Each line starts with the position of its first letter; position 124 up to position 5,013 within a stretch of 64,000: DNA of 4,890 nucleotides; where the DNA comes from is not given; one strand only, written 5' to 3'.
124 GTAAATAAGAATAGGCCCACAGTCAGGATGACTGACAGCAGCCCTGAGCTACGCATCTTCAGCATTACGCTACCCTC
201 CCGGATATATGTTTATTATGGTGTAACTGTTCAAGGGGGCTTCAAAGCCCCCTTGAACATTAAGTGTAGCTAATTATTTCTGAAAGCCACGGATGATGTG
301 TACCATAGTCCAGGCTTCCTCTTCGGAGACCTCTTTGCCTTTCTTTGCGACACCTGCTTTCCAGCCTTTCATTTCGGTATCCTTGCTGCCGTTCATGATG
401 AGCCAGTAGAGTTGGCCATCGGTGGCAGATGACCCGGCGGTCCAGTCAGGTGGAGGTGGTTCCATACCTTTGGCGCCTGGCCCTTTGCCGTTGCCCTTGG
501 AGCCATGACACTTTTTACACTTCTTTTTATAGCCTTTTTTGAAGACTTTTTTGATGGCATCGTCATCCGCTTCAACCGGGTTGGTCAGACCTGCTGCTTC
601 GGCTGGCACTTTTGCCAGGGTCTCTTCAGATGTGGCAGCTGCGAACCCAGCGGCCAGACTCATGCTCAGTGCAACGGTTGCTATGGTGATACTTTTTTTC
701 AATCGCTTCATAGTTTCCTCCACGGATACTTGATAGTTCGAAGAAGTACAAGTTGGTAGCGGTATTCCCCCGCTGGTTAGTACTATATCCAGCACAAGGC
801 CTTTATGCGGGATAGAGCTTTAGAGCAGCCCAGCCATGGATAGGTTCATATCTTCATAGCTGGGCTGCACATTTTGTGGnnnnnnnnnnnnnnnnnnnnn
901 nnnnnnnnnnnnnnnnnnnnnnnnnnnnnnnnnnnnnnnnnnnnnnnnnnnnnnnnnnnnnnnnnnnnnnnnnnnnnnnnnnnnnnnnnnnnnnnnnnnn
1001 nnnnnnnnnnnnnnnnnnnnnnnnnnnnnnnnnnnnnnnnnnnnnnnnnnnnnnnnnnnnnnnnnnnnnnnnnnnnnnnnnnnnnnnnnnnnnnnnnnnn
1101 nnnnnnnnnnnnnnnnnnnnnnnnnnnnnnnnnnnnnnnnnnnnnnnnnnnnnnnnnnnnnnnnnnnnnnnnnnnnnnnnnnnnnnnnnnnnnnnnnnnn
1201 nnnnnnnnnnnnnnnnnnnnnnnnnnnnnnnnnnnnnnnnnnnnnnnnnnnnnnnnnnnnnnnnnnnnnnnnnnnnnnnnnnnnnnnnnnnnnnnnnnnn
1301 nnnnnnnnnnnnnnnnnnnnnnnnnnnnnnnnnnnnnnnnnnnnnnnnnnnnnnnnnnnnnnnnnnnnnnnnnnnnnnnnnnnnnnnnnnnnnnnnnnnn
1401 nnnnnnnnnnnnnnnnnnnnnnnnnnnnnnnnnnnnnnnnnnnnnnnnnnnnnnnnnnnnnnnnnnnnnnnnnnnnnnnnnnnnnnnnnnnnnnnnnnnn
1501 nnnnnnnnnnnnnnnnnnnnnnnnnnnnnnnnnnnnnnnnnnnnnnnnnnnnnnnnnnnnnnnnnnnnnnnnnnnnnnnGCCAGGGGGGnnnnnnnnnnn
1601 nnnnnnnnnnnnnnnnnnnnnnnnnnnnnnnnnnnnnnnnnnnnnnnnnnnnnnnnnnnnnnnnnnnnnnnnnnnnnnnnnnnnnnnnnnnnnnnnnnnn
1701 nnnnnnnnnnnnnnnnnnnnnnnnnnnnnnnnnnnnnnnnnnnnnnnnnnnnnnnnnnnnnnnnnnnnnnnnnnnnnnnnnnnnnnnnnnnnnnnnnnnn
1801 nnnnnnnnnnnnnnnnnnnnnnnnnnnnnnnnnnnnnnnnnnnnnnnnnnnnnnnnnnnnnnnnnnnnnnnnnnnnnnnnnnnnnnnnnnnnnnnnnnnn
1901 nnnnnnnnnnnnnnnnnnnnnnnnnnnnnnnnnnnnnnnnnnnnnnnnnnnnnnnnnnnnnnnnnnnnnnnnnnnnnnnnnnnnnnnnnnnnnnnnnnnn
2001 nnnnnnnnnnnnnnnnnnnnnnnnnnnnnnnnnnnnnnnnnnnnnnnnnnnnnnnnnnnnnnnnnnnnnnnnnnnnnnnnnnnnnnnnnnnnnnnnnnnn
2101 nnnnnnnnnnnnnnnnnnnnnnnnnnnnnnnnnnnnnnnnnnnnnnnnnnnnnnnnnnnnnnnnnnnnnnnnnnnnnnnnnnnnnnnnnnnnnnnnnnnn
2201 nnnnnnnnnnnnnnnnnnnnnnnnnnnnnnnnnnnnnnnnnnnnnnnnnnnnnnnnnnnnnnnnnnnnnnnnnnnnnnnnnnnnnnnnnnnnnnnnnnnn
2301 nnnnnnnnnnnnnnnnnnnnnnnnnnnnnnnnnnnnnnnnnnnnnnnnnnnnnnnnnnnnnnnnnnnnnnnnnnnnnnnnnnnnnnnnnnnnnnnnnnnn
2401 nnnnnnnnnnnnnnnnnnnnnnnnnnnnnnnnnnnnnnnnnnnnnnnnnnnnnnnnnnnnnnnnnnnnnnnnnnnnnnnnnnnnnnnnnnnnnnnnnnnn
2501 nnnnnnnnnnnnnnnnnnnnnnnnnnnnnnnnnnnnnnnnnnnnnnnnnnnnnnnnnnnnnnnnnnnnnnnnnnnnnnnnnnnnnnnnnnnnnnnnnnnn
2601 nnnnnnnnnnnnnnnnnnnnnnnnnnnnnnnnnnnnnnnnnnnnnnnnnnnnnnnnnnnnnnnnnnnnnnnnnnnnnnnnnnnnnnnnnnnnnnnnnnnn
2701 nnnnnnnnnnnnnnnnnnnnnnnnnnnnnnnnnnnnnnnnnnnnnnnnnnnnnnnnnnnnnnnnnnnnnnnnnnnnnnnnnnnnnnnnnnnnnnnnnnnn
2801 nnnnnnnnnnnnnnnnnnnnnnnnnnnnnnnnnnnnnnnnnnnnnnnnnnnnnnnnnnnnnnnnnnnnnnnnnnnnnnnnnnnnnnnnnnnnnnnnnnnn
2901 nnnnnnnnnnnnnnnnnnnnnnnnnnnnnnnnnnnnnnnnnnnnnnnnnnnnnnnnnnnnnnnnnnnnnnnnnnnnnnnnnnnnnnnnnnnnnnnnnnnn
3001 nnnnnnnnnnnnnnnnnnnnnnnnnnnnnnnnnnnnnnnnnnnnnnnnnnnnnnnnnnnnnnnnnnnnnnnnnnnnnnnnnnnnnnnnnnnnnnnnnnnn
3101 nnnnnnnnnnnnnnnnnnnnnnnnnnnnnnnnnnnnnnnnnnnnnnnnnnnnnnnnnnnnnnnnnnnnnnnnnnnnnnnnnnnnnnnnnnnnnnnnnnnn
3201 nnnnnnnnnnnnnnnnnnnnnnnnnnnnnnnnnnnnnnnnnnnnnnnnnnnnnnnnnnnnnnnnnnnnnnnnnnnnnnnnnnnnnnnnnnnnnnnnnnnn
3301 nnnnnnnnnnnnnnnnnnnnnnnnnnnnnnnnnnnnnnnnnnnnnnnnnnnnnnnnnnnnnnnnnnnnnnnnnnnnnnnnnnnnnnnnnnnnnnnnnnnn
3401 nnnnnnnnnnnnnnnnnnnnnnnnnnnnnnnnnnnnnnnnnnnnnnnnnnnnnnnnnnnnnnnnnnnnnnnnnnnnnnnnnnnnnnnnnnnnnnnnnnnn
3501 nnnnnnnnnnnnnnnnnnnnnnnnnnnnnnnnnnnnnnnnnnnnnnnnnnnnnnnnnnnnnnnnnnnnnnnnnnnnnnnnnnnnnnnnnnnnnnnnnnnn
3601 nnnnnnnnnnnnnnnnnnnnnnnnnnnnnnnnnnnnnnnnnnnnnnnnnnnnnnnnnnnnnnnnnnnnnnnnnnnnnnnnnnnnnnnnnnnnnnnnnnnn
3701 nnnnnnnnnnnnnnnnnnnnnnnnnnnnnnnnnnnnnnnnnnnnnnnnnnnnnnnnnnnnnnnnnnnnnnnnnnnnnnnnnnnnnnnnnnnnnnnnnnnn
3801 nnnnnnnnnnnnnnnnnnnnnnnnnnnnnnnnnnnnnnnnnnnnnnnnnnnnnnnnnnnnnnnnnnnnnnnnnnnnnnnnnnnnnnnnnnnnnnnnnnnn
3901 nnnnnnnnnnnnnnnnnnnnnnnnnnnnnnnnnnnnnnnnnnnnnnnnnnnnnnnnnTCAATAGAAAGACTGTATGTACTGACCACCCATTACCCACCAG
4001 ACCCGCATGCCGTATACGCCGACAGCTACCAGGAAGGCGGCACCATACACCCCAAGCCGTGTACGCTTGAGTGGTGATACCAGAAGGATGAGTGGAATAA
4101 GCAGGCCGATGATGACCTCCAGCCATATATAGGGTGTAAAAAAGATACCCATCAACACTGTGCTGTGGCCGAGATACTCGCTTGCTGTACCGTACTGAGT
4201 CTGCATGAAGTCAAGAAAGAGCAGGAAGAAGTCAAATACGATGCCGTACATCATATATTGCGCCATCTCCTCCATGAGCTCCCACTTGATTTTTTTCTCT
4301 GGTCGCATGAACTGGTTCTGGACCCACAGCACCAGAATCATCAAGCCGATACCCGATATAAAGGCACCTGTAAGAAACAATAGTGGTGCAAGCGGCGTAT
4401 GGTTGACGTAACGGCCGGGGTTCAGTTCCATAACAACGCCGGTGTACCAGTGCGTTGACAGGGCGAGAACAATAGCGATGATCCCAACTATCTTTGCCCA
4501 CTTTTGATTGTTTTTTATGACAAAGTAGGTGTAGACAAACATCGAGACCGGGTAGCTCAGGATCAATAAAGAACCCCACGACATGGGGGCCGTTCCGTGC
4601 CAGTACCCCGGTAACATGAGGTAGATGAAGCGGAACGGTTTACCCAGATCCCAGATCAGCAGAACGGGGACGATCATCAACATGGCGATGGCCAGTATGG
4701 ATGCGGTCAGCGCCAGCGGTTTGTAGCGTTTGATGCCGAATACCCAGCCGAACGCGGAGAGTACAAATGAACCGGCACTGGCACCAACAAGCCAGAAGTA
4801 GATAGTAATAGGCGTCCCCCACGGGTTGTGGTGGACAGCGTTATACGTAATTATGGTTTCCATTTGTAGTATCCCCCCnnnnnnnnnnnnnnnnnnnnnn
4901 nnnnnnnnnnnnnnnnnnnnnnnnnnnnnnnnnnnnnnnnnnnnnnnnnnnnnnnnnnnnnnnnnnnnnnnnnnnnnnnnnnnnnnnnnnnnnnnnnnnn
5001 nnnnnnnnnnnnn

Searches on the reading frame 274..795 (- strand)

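Call 55: search_protein_families(library=pfam, proteins=[window:274-795:-], max_evalue=0.0001)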
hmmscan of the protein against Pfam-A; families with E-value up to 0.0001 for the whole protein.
window:274-795:- (173 aa): 2 families
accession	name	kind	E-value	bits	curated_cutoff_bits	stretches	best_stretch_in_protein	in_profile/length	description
PF00034.26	Cytochrom_C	-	1.2e-06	30.2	21.3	1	86-166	5-84/90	Cytochrome c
PF13442.11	Cytochrome_CBB3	-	6.6e-05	23.6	27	0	86-165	7-65/68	Cytochrome C oxidase, cbb3-type, subunit III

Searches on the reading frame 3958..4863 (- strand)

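Call 55: search_protein_families(library=pfam, proteins=[window:3958-4863:-], max_evalue=0.0001)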
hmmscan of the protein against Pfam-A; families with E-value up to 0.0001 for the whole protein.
window:3958-4863:- (301 aa): 2 families
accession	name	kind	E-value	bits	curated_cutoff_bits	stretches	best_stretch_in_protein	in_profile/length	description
PF03916.19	NrfD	-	5.7e-34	118.6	25.8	1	11-296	7-310/313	Polysulphide reductase, NrfD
PF14589.11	NrfD_2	-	4.3e-05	23.9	27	0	15-295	5-273/281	Polysulfide reductase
